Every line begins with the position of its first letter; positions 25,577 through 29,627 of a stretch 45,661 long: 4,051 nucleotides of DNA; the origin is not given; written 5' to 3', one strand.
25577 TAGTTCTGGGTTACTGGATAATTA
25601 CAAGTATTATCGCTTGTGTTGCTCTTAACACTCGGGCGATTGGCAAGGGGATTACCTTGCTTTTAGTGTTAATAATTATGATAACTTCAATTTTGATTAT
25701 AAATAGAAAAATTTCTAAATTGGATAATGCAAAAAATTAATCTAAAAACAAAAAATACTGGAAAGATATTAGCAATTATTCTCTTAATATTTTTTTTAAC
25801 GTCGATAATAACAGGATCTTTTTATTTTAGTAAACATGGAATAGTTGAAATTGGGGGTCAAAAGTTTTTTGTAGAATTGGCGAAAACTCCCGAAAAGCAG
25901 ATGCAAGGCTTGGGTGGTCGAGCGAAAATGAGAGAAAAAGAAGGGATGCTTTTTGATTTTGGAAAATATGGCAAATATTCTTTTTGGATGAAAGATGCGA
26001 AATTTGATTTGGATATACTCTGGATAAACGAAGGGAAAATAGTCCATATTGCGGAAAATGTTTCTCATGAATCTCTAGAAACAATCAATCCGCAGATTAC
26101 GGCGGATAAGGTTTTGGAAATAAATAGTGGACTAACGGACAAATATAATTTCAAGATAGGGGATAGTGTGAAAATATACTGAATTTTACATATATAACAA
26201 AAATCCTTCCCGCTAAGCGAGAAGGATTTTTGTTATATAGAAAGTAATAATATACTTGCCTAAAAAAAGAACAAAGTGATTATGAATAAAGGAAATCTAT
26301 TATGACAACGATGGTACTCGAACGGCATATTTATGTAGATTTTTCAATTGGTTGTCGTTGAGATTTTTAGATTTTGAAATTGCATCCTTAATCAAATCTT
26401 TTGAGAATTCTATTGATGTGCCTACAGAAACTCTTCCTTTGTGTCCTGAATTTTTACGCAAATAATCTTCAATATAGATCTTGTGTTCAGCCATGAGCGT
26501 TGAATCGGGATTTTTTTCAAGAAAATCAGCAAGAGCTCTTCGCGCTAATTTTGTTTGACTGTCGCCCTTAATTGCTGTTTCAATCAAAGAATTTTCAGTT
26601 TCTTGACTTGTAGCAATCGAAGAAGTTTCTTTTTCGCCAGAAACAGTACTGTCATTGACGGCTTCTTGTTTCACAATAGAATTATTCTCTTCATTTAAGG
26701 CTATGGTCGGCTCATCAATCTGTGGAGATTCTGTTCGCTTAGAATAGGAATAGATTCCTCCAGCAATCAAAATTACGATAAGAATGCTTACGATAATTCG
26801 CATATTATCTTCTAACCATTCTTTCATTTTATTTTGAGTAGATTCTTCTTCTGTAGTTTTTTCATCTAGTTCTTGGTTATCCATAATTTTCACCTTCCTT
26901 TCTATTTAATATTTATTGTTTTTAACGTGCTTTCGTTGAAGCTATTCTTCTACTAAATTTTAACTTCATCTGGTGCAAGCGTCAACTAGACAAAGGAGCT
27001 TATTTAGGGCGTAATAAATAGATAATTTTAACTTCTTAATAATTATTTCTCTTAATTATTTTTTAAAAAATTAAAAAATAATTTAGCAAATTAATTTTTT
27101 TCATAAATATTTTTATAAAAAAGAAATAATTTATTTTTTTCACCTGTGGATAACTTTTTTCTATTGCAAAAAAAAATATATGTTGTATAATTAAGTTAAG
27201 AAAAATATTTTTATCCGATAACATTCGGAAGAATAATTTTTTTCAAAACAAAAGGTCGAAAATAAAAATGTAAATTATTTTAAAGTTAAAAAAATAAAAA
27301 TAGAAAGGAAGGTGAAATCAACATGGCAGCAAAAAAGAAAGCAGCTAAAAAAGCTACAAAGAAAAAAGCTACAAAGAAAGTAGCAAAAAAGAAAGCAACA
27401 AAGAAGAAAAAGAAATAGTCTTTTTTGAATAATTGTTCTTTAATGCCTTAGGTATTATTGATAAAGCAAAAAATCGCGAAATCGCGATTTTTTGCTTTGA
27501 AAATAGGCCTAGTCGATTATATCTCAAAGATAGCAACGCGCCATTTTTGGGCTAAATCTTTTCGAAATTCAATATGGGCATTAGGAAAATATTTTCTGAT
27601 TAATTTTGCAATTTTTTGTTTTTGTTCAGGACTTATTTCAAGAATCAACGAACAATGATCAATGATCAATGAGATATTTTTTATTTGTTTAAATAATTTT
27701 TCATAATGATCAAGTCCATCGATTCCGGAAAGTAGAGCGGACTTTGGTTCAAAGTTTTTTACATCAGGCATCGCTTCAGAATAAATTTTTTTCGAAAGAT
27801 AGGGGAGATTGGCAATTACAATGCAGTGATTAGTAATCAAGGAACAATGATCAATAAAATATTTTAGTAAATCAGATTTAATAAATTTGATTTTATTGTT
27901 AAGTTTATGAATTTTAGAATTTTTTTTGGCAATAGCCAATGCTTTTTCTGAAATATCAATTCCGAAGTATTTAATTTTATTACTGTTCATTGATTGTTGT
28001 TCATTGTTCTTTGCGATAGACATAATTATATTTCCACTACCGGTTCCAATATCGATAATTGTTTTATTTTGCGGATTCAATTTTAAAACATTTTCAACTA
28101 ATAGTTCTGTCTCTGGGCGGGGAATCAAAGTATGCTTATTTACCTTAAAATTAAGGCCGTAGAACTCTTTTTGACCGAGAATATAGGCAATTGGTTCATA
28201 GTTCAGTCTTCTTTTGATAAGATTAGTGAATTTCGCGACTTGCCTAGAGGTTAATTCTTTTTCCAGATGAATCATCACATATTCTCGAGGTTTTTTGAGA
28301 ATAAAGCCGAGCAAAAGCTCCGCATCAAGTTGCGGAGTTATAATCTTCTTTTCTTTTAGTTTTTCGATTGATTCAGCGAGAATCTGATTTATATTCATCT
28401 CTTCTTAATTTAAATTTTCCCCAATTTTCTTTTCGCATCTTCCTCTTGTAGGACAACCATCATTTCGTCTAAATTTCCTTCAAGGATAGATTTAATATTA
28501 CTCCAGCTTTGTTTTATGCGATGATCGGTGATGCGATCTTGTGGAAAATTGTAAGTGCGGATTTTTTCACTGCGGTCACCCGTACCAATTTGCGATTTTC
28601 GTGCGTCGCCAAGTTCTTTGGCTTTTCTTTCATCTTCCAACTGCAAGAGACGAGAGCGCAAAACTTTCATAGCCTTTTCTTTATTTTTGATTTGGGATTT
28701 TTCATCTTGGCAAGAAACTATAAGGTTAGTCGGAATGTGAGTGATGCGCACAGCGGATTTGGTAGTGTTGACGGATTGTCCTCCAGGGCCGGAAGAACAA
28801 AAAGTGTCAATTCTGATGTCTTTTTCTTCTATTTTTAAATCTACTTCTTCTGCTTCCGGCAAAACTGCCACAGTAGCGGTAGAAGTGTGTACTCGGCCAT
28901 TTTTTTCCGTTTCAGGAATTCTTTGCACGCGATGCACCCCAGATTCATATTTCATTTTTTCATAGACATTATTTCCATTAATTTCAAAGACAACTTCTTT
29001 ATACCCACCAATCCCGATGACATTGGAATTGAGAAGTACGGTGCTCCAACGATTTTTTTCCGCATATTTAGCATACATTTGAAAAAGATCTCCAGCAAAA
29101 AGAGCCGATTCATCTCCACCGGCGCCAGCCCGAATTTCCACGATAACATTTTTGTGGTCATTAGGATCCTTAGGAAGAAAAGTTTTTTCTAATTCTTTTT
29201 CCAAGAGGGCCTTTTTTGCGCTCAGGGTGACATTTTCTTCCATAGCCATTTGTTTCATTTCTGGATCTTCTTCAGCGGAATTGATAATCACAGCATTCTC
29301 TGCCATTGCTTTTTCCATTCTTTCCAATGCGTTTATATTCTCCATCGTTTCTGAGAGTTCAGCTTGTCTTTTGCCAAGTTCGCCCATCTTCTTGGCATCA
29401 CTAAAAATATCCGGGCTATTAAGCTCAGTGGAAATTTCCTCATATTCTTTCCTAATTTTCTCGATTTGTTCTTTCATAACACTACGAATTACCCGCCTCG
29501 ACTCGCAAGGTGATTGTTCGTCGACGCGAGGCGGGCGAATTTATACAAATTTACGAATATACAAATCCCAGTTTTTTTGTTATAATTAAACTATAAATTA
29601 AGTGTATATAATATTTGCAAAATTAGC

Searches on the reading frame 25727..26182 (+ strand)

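Call 67: search_protein_families(library=pfam, proteins=[window:25727-26182:+], max_evalue=0.00001)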
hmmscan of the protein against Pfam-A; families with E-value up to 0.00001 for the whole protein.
window:25727-26182:+ (151 aa): 1 family
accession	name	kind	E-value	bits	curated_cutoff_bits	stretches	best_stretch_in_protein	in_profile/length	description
PF02643.20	DUF192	-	2.4e-27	95.3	27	1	49-150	3-96/96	Uncharacterized ACR, COG1430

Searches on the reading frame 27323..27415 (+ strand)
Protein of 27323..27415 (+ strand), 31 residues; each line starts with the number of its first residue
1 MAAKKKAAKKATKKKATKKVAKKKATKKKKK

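Call 75: search_protein_families(library=pfam, proteins=[window:27323-27415:+], max_evalue=0.00001)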
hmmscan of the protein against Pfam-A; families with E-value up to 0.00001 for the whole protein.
window:27323-27415:+ (31 aa): 0 families

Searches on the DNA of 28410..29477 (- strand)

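Call 101: search_with_rna_model(model_id=R1, sources=[L024, L025, L027, L028, L029, L030, L031, L032, L033, L034, L035, L036, L037, L038, L039, L040, L041, L042, L043, L044, L045, L046, L047, L048, L049, L050, L051, L052, L053, L054, L055, L056, L057, L058, L059, L060, L061, L062, L063, L064, L065, L066, L067, L068, L069, L070, L071, L072, L073, L074, L075, L076, L077, L078, L079, L080, L081, L082], max_evalue=1)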
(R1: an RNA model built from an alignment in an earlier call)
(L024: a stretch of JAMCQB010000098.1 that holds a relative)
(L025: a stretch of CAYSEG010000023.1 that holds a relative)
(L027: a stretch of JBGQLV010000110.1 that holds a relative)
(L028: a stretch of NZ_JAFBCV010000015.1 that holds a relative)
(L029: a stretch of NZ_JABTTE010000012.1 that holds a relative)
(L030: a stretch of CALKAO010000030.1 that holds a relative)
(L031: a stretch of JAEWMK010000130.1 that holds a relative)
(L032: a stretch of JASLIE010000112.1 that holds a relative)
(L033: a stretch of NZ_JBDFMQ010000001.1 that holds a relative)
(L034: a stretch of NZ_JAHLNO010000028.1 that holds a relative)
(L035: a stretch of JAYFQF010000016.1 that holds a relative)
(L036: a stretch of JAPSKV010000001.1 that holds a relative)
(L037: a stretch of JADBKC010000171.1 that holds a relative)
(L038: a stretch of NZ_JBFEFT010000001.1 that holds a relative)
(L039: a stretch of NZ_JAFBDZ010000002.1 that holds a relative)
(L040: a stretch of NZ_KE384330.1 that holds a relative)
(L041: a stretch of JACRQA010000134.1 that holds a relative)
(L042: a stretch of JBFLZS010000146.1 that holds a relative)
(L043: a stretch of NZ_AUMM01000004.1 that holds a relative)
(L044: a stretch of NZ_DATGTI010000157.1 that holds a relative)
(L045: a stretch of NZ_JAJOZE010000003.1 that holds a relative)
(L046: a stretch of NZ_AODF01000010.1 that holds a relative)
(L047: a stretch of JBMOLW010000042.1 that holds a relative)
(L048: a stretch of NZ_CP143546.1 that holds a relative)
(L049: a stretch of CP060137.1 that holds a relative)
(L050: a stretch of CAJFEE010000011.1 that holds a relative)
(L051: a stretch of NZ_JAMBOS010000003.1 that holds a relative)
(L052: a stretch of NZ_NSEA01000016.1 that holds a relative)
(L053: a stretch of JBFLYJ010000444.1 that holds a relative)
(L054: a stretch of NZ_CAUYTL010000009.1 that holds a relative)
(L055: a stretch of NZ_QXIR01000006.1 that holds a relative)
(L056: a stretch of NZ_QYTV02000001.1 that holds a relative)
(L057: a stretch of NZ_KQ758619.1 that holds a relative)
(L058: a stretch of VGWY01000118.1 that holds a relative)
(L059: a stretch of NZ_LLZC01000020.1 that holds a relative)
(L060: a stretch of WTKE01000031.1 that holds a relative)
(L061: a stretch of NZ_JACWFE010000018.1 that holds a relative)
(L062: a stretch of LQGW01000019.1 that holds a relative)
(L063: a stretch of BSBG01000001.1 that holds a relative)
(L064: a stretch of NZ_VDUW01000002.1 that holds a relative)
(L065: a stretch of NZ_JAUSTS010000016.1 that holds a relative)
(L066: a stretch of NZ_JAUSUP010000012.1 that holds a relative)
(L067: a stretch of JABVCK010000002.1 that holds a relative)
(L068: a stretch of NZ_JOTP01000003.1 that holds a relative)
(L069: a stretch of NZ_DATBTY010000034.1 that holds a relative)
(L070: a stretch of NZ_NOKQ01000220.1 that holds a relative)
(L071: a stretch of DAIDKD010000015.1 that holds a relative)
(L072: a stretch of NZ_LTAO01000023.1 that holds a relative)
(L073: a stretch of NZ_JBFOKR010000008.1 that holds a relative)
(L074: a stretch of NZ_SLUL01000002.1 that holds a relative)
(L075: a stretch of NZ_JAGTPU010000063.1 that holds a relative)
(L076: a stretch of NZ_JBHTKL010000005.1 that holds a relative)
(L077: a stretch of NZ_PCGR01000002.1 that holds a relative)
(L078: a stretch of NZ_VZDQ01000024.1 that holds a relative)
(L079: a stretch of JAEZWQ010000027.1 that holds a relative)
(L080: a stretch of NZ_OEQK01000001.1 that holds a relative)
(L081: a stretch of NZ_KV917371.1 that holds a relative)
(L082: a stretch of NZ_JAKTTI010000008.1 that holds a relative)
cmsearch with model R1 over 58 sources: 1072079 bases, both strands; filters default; matches with E-value up to 1: 0.
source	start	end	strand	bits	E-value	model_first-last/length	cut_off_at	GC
